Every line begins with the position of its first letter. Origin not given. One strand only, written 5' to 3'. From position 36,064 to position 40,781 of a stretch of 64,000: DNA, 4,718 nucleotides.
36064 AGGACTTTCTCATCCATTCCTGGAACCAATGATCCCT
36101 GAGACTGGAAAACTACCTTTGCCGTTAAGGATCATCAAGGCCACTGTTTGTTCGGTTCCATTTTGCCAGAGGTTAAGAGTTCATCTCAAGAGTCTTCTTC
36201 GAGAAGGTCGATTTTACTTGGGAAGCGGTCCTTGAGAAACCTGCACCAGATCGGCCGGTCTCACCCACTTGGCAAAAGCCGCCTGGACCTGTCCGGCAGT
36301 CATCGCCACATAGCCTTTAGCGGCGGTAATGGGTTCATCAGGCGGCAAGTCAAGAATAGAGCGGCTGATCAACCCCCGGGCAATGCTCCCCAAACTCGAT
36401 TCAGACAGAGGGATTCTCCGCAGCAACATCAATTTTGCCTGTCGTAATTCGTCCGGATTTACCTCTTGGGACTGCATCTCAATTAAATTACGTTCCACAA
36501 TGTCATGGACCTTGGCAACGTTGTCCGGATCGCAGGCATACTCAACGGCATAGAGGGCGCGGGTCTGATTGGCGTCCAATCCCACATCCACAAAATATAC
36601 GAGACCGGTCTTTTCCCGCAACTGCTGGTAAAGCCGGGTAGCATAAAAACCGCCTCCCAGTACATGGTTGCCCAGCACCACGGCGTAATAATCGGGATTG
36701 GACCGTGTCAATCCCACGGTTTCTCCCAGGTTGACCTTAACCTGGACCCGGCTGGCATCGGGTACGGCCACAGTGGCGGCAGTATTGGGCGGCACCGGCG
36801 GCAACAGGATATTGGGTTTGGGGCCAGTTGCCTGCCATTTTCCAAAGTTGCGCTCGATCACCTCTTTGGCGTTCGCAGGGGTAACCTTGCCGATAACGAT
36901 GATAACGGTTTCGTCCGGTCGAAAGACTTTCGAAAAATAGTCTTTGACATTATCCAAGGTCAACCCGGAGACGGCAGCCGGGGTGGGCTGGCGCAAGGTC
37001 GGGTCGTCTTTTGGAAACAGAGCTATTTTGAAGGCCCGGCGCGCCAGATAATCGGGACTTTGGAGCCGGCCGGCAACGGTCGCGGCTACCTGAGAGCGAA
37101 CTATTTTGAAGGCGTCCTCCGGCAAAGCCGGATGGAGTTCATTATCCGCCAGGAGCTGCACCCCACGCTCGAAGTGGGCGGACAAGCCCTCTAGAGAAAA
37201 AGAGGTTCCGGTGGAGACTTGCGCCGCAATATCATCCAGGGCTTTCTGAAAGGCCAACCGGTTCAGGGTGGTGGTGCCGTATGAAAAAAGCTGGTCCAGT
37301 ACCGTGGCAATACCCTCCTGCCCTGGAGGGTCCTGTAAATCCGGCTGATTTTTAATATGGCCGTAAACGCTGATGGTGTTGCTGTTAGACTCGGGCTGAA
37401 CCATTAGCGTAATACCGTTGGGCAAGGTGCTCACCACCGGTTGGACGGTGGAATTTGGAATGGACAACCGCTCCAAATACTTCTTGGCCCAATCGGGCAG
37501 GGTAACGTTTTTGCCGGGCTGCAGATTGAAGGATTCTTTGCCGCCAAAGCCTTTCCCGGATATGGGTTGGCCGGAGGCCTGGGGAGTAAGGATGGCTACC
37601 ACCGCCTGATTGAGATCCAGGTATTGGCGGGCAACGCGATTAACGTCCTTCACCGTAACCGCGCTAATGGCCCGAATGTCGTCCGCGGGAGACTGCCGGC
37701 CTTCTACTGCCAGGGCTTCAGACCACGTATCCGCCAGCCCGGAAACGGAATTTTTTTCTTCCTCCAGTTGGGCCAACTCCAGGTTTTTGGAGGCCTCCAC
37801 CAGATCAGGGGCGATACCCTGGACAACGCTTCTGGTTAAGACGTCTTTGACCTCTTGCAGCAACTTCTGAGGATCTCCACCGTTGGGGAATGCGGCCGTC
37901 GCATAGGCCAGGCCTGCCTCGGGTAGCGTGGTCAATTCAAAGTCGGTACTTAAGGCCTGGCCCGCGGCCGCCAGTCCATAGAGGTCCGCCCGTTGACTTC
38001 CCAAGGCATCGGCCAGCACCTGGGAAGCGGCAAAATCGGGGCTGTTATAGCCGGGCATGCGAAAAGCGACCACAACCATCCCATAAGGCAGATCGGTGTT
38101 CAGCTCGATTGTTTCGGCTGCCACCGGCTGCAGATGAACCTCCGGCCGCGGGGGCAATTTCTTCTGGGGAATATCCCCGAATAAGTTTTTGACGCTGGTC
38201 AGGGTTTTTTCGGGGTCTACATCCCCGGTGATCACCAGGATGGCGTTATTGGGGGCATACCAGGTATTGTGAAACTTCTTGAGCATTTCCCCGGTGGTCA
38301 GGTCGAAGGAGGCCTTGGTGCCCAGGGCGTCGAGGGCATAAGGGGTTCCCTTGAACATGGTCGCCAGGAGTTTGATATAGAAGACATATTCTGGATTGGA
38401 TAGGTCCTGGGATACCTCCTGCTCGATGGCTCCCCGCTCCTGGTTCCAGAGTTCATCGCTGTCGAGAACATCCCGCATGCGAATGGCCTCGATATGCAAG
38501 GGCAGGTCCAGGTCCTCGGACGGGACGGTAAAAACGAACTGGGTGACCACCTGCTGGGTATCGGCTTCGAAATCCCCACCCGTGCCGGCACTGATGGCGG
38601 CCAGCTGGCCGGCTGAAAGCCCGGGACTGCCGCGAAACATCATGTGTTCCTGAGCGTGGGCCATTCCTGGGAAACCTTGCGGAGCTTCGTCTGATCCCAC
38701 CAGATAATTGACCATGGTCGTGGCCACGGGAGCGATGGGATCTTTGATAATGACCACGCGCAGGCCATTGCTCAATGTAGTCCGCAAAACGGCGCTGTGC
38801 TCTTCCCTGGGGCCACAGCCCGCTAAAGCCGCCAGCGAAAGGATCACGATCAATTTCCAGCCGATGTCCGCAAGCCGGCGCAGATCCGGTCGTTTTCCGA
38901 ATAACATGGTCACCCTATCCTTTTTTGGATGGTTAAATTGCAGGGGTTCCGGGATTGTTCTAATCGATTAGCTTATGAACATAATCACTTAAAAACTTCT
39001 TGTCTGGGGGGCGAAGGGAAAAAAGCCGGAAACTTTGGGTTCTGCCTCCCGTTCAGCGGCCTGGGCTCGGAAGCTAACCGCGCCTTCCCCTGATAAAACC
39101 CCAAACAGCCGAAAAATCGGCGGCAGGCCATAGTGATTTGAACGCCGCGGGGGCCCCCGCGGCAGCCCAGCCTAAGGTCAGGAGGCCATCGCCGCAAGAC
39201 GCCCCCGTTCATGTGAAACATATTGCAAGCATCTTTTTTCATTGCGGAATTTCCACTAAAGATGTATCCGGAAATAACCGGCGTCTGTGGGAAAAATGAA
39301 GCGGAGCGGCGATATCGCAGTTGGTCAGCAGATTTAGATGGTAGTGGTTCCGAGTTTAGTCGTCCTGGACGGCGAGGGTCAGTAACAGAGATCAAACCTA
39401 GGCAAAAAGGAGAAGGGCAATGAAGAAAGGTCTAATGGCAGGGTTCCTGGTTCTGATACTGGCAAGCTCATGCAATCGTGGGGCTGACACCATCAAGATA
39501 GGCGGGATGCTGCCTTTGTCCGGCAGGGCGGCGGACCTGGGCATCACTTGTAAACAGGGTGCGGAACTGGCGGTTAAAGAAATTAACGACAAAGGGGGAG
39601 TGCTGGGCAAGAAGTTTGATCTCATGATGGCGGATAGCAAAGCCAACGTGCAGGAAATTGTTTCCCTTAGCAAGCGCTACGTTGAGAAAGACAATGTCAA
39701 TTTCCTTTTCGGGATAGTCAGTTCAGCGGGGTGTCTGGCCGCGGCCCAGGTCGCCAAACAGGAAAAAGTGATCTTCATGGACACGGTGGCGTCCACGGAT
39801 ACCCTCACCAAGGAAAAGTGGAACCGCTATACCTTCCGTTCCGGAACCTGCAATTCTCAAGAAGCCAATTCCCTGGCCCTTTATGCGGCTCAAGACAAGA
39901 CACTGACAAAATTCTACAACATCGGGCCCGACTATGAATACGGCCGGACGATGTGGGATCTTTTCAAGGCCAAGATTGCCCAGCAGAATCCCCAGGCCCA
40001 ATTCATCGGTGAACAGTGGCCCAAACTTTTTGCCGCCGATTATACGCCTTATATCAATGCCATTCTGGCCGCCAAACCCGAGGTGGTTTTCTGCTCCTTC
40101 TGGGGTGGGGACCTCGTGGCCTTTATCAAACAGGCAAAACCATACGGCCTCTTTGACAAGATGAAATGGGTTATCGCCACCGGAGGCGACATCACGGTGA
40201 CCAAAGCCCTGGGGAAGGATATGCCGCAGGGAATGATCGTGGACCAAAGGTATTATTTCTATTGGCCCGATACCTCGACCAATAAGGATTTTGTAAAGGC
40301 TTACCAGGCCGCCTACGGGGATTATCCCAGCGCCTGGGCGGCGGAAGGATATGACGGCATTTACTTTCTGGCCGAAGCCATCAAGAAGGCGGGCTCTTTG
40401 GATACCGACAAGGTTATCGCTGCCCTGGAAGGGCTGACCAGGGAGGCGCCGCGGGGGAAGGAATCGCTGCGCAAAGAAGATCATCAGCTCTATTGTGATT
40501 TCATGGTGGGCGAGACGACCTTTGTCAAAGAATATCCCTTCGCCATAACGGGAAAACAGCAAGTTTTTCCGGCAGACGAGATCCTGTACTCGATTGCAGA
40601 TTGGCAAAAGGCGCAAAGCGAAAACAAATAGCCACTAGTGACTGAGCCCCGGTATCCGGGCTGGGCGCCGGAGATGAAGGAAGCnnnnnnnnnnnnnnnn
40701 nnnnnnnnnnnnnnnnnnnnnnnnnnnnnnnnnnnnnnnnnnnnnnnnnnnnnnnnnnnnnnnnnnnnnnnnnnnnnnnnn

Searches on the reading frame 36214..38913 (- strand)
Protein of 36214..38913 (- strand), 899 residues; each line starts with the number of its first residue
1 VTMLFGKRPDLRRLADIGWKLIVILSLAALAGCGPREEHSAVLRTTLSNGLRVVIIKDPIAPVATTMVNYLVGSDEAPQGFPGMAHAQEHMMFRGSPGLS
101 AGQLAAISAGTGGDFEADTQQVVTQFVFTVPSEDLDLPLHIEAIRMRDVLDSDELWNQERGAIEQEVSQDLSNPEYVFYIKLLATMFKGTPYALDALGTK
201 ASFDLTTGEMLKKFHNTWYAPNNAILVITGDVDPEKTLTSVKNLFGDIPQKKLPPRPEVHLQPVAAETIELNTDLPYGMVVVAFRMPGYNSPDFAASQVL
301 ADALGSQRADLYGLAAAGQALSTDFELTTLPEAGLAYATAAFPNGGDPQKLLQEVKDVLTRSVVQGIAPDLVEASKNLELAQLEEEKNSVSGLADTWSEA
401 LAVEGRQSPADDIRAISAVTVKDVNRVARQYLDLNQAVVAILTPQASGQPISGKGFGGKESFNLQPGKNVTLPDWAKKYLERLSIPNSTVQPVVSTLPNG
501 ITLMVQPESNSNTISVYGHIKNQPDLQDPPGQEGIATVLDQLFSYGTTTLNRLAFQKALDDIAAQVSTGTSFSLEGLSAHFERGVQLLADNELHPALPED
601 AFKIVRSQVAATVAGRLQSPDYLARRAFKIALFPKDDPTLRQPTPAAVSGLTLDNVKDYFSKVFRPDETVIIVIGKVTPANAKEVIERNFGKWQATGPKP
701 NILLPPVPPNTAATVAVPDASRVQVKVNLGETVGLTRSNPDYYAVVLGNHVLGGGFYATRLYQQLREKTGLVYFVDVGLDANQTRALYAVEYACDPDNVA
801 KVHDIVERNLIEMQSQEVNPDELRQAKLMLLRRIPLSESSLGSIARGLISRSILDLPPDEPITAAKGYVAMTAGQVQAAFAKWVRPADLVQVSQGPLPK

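Call 39: search_protein_families(library=pfam, proteins=[window:36214-38913:-], max_evalue=0.00001)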
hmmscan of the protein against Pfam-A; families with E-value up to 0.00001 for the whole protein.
window:36214-38913:- (899 aa): 2 families
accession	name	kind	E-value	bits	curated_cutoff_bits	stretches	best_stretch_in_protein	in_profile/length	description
PF05193.26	Peptidase_M16_C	-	7.6e-54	182.8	23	2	651-828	2-179/181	Peptidase M16 inactive domain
PF00675.25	Peptidase_M16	-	1.9e-17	64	22.3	1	52-199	1-148/149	Insulinase (Peptidase family M16)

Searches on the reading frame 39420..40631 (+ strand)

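Call 39: search_protein_families(library=pfam, proteins=[window:39420-40631:+], max_evalue=0.00001)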
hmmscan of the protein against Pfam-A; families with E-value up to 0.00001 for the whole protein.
window:39420-40631:+ (403 aa): 3 families
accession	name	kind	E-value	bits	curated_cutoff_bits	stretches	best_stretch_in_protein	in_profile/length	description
PF13458.12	Peripla_BP_6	-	1.4e-80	272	31.7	1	24-365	1-337/343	Periplasmic binding protein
PF13433.12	Peripla_BP_5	-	7.9e-39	134.2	27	1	25-366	1-336/363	Periplasmic binding protein domain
PF01094.35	ANF_receptor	-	7.4e-14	52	25.4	1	44-338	2-306/353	Receptor family ligand binding region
